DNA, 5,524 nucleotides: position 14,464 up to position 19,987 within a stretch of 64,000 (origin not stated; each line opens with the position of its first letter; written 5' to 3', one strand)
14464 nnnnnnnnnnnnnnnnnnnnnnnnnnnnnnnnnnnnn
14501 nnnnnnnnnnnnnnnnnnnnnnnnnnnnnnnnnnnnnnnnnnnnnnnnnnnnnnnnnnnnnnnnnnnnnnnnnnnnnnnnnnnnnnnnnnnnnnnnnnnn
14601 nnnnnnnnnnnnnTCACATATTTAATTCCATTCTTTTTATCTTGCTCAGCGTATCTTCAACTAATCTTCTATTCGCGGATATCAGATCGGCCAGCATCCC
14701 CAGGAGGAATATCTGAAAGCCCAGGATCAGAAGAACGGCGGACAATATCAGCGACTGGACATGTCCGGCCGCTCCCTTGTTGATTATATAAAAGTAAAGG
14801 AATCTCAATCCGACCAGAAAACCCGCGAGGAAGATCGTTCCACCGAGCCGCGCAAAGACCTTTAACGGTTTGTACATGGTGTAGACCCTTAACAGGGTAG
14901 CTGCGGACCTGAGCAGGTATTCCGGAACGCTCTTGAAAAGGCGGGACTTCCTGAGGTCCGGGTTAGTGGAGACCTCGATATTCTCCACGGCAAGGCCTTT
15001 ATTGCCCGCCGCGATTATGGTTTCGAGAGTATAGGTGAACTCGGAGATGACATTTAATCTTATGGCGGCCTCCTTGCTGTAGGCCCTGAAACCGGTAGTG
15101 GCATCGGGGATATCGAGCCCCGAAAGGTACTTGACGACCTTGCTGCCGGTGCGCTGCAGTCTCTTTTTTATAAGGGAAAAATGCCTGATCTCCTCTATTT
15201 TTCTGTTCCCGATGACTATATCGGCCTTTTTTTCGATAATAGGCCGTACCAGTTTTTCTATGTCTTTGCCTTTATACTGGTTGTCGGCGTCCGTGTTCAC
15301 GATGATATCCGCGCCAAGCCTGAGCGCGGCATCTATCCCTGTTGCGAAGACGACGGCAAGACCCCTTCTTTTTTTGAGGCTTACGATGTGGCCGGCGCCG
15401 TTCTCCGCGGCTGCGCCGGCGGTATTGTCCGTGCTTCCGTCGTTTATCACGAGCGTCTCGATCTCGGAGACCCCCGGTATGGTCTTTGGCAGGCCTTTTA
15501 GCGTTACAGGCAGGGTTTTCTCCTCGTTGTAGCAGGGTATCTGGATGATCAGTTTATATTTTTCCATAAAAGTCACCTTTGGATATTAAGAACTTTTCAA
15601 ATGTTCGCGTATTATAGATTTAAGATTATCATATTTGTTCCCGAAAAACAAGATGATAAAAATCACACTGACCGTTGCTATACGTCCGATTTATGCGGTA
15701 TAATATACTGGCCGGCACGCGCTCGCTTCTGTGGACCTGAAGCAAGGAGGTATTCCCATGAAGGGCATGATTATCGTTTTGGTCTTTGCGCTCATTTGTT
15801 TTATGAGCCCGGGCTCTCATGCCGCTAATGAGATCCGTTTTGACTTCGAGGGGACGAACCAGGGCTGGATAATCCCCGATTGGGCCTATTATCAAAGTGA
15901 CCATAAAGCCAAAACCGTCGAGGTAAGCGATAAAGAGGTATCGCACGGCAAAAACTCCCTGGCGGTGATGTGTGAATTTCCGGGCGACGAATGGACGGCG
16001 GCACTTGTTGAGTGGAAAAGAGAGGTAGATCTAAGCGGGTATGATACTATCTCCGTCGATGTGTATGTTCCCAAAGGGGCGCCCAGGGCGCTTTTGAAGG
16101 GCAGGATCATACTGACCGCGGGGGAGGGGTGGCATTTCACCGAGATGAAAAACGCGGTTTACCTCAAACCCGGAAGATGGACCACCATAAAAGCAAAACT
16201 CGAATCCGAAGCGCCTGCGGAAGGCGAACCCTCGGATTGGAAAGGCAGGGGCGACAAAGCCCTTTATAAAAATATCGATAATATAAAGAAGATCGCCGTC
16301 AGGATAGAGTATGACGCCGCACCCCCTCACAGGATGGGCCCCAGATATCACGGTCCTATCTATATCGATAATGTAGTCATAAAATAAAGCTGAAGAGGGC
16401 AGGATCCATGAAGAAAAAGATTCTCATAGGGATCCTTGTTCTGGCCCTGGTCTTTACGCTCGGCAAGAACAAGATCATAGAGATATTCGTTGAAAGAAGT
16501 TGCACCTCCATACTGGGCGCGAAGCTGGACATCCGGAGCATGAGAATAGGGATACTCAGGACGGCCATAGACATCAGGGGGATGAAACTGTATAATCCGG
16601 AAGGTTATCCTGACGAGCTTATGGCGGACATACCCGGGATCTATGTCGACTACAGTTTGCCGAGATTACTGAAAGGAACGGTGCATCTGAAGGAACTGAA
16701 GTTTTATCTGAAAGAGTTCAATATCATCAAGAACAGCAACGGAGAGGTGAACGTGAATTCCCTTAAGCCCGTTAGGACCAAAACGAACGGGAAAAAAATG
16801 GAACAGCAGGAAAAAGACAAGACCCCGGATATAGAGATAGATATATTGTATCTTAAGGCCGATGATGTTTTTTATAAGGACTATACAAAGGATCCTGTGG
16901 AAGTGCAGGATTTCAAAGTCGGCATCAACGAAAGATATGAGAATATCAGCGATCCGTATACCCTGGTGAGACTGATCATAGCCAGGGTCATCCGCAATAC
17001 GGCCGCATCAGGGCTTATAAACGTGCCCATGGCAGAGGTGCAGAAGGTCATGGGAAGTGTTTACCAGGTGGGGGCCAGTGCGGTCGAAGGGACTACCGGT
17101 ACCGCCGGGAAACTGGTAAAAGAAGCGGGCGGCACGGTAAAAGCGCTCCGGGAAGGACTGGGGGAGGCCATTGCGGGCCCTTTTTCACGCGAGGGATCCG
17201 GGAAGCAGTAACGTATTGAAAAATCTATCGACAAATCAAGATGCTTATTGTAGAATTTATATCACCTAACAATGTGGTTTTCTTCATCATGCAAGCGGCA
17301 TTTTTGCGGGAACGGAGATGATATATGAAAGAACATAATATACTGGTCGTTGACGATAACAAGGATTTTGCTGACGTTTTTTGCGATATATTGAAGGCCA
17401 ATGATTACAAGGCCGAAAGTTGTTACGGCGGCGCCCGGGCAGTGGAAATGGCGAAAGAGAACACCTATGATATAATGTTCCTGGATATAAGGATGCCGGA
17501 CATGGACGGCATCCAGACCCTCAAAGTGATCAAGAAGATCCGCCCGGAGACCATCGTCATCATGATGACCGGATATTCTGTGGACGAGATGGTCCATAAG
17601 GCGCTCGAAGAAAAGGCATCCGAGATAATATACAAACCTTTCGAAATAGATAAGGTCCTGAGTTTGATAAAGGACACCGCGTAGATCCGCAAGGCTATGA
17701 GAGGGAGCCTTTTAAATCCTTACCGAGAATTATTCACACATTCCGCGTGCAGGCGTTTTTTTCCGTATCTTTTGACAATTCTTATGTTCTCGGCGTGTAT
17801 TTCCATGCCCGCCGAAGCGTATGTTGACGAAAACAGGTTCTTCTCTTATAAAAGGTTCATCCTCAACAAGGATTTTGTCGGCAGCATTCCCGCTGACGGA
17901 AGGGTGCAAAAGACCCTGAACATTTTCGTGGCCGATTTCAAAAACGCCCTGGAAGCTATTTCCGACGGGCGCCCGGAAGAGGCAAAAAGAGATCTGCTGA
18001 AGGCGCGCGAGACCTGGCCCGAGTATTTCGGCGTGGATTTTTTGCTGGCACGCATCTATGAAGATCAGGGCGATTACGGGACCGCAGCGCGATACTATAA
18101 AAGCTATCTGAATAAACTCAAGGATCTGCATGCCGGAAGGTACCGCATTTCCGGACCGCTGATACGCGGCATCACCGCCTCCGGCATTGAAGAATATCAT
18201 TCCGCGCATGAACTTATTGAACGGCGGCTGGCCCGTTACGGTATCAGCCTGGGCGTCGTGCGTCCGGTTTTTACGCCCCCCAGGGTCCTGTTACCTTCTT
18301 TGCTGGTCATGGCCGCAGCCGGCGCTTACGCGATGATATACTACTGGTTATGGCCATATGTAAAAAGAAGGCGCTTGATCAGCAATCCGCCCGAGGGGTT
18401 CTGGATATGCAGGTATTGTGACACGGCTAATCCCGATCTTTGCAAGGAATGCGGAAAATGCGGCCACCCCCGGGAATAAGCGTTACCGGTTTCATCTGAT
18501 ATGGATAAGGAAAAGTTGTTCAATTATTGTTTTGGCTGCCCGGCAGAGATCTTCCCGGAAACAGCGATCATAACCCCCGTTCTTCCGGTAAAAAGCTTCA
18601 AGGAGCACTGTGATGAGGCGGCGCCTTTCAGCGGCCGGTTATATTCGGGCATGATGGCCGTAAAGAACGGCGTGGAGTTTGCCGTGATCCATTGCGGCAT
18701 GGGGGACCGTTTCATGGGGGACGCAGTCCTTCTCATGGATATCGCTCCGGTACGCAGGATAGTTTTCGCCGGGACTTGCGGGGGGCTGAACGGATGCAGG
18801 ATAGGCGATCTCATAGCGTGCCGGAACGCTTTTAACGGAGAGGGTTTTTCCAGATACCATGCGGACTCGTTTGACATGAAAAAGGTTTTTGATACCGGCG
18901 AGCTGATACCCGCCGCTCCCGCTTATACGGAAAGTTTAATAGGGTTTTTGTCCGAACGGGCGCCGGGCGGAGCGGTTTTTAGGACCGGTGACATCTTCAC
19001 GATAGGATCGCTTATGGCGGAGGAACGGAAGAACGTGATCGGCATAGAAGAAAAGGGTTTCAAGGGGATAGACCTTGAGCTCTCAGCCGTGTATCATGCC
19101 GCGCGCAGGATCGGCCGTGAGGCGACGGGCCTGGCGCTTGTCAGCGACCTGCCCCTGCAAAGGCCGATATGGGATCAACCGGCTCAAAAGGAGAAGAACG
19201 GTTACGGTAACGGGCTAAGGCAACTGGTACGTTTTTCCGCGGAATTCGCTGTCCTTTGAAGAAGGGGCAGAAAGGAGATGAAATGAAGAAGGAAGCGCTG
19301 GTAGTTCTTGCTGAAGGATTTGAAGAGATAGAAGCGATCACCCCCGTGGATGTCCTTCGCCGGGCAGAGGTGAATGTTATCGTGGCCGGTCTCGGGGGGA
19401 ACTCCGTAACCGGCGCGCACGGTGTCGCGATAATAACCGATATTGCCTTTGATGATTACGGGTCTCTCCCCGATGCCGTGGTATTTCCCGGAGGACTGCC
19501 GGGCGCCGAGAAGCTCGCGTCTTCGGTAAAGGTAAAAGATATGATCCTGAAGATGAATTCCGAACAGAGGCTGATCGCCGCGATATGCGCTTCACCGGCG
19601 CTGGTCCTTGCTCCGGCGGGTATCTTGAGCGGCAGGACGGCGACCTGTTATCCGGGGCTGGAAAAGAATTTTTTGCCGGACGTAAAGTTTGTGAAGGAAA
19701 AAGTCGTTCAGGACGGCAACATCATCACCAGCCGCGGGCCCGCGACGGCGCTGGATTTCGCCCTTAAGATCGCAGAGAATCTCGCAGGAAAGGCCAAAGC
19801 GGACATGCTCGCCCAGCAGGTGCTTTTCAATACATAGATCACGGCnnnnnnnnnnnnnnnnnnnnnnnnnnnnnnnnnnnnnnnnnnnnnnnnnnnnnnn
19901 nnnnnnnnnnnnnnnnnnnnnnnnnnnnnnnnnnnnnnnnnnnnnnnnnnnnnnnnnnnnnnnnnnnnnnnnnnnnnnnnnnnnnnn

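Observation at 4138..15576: Glycan-biosynthesis island combining Kdo-pathway genes, a sulfotransferase and a GT39/GtrB pair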

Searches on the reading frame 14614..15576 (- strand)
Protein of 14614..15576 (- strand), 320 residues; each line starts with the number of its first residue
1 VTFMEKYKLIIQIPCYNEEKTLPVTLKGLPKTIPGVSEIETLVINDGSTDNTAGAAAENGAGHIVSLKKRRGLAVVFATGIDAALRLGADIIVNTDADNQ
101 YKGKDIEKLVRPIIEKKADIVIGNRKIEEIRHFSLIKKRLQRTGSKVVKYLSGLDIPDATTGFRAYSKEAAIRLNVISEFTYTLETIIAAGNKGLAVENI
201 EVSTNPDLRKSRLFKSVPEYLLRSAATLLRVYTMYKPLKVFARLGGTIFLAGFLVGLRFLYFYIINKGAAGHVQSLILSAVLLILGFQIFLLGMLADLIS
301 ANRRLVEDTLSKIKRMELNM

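Call 4: search_protein_families(library=pfam, proteins=[window:14614-15576:-], max_evalue=0.01)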
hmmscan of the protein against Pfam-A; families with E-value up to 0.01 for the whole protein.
window:14614-15576:- (320 aa): 1 family
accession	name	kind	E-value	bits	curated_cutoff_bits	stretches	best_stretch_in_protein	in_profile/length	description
PF00535.33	Glycos_transf_2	-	1.4e-21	77.6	23.3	1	13-171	4-164/168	Glycosyl transferase family 2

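Call 6: search_protein_families(library=ncbifam, proteins=[window:14614-15576:-], max_evalue=0.001)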
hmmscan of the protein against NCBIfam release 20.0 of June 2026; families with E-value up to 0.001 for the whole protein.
window:14614-15576:- (320 aa): 12 families
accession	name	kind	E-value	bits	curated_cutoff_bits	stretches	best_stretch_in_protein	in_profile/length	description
TIGR04182.1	glyco_TIGR04182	equivalog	1.8e-31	109.7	325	1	10-304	3-287/293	S-layer glycoprotein N-glycosyltransferase AglJ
NF058614.1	PPMAGASynPpgS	equivalog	3.8e-18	65.7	370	1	11-183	4-175/226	polyprenyl-phospho-N-acetylgalactosaminyl synthase PpgS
NF007986.1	PRK10714.1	equivalog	3.2e-15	56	529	1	8-300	7-294/316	undecaprenyl-phosphate 4-deoxy-4-formamido-L-arabinose transferase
NF041391.1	DPhHxTase_Halo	equivalog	1.3e-13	50.5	375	1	15-203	3-182/213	dolichyl-phosphate hexose transferase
TIGR03937.1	PgaC_IcaA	equivalog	1.1e-08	34.4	422.3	1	9-128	47-166/407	poly-beta-1,6-N-acetyl-D-glucosamine synthase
NF047588.1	GlcsyltransPgfSStrep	equivalog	3.5e-08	33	500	1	8-299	2-287/308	glycosyltransferase PgfS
NF007482.0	PRK10073.1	equivalog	8.1e-06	25.1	423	1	6-125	5-122/334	glycosyltransferase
TIGR04283.1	glyco_like_mftF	equivalog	1.3e-05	24.9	182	1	11-84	3-71/221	TIGR04283 family arsenosugar biosynthesis glycosyltransferase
NF041875.1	EPS_EpsD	equivalog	3.3e-05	23.4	370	1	11-125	3-116/325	exopolysaccharide biosynthesis glycosyltransferase EpsD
TIGR01556.1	rhamnosyltran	subfamily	0.00014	21.2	200.55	1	42-128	25-114/281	rhamnosyltransferase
NF010496.0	PRK13915.1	equivalog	0.00015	21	262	1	9-116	33-145/307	glucosyl-3-phosphoglycerate synthase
NF041865.1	EpsU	equivalog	0.00015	20.9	700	1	6-103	38-137/394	exopolysaccharide biosynthesis GT2 family glycosyltransferase EpsU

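Call 44: search_solved_structures(query=window:14614-15567:-, max_evalue=0.001)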
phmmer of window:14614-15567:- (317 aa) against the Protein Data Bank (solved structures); distinct sequences matched with E-value up to 0.001: 7.
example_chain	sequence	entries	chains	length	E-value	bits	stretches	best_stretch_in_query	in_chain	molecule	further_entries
9hwj_A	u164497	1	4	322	2.7e-11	46.4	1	5-297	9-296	Undecaprenyl-phosphate 4-deoxy-4-formamido-L-arabinose transferase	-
9bhc_C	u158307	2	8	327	1.5e-10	44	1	5-297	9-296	Undecaprenyl-phosphate 4-deoxy-4-formamido-L-arabinose transferase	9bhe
8vxh_A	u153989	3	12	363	2.1e-10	43.5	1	5-297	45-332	Undecaprenyl-phosphate 4-deoxy-4-formamido-L-arabinose transferase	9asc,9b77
5mlz_A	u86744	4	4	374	2e-09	40.3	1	4-266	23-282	Dolichol monophosphate mannose synthase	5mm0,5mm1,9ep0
5eke_A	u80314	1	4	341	5.2e-08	35.7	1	5-296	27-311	Uncharacterized glycosyltransferase sll0501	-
5ekp_C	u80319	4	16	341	2.4e-07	33.4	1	5-296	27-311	Uncharacterized glycosyltransferase sll0501 | Glycosyltransferase sll0501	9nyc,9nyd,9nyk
9nye_A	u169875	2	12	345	2.5e-07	33.4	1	5-296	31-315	Glycosyltransferase sll0501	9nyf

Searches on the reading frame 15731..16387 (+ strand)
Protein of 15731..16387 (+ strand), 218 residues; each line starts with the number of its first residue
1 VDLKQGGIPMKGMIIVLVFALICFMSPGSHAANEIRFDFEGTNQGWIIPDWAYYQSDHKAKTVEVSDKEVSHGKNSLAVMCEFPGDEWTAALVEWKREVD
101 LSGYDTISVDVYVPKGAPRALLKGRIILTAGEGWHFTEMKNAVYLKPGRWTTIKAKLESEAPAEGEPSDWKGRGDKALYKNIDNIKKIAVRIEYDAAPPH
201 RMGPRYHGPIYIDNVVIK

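Call 4: search_protein_families(library=pfam, proteins=[window:15731-16387:+], max_evalue=0.01)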
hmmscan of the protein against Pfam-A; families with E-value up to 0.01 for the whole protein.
window:15731-16387:+ (218 aa): 2 families
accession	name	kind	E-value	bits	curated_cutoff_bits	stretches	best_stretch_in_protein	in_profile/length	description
PF21253.3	Mann_GBD_bact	-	2.5e-05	25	27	1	37-157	1-111/143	Mannanase, galactose-binding domain-like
PF09212.16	CBM27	-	0.0012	19.5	20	0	53-128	27-101/173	Carbohydrate binding module 27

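Call 6: search_protein_families(library=ncbifam, proteins=[window:15731-16387:+], max_evalue=0.001)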
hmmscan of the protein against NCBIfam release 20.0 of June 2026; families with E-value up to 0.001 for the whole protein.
window:15731-16387:+ (218 aa): 0 families

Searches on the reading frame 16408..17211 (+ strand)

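Call 4: search_protein_families(library=pfam, proteins=[window:16408-17211:+], max_evalue=0.01)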
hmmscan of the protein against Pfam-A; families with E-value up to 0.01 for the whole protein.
window:16408-17211:+ (267 aa): 1 family
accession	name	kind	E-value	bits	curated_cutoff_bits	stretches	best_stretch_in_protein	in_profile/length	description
PF05359.17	DUF748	-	8.2e-09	34.5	50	1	7-162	23-172/1037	Domain of Unknown Function (DUF748)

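Call 6: search_protein_families(library=ncbifam, proteins=[window:16408-17211:+], max_evalue=0.001)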
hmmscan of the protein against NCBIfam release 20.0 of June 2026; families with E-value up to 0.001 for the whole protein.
window:16408-17211:+ (267 aa): 1 family
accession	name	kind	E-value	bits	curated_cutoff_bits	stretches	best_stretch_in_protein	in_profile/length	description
TIGR03545.1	TIGR03545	subfamily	2.2e-05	23.2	173.35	1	7-144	12-146/556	TIGR03545 family protein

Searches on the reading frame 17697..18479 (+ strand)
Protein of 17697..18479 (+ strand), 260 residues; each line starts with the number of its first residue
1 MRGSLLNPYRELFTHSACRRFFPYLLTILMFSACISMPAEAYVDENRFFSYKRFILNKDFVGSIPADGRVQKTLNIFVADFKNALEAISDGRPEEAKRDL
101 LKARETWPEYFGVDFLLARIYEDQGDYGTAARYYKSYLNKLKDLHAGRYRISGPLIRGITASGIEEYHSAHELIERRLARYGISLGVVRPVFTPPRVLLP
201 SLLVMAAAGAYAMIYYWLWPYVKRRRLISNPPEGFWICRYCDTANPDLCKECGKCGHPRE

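Call 4: search_protein_families(library=pfam, proteins=[window:17697-18479:+], max_evalue=0.01)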
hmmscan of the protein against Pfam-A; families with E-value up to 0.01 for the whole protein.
window:17697-18479:+ (260 aa): 6 families
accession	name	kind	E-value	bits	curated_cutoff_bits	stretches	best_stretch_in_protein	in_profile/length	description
PF13432.12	TPR_16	-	2.4e-06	28.3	32.7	1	82-138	2-58/65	Tetratricopeptide repeat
PF13428.12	TPR_14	-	3.5e-05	24.5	23.5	0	116-144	6-34/44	Tetratricopeptide repeat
PF14559.12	TPR_19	-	0.00083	20.1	25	1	87-142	1-56/68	Tetratricopeptide repeat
PF13176.12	TPR_7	-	0.0013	19.1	27.9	1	116-136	4-24/36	Tetratricopeptide repeat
PF13424.12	TPR_12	-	0.0029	18.2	30.1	0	90-139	16-73/77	Tetratricopeptide repeat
PF07719.23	TPR_2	-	0.0031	18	27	0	115-135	5-25/34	Tetratricopeptide repeat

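Call 6: search_protein_families(library=ncbifam, proteins=[window:17697-18479:+], max_evalue=0.001)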
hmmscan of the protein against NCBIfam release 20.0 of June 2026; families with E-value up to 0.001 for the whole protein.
window:17697-18479:+ (260 aa): 0 families

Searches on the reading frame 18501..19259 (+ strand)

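Call 4: search_protein_families(library=pfam, proteins=[window:18501-19259:+], max_evalue=0.01)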
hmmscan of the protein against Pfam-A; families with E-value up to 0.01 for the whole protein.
window:18501-19259:+ (252 aa): 1 family
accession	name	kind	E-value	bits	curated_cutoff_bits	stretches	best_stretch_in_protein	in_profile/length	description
PF01048.26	PNP_UDP_1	-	1.2e-14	54.7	25.1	1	44-220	31-202/233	Phosphorylase superfamily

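Call 6: search_protein_families(library=ncbifam, proteins=[window:18501-19259:+], max_evalue=0.001)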
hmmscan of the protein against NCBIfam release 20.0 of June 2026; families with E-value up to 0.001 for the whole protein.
window:18501-19259:+ (252 aa): 3 families
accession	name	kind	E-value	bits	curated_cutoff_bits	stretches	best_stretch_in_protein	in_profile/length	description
NF005500.0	PRK07115.1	equivalog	1.7e-05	24.2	264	1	41-220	48-215/261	AMP nucleosidase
TIGR00107.1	deoD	equivalog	3.5e-05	23.4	232.25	1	77-216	72-201/232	purine-nucleoside phosphorylase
NF004489.0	PRK05819.1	subfamily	7e-05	22.2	230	1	61-216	59-205/236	DeoD-type purine-nucleoside phosphorylase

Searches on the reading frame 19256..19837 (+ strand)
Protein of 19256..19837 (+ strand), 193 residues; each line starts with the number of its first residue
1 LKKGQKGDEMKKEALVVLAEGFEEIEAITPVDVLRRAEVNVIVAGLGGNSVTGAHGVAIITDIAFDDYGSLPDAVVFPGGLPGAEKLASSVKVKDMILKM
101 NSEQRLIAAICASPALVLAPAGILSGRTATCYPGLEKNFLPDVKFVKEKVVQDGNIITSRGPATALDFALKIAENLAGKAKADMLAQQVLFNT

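Call 4: search_protein_families(library=pfam, proteins=[window:19256-19837:+], max_evalue=0.01)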
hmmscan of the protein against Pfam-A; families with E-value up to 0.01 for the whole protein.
window:19256-19837:+ (193 aa): 1 family
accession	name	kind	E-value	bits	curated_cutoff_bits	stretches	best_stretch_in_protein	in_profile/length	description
PF01965.30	DJ-1_PfpI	-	1e-42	146.2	26.6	1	12-174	1-164/165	DJ-1/PfpI family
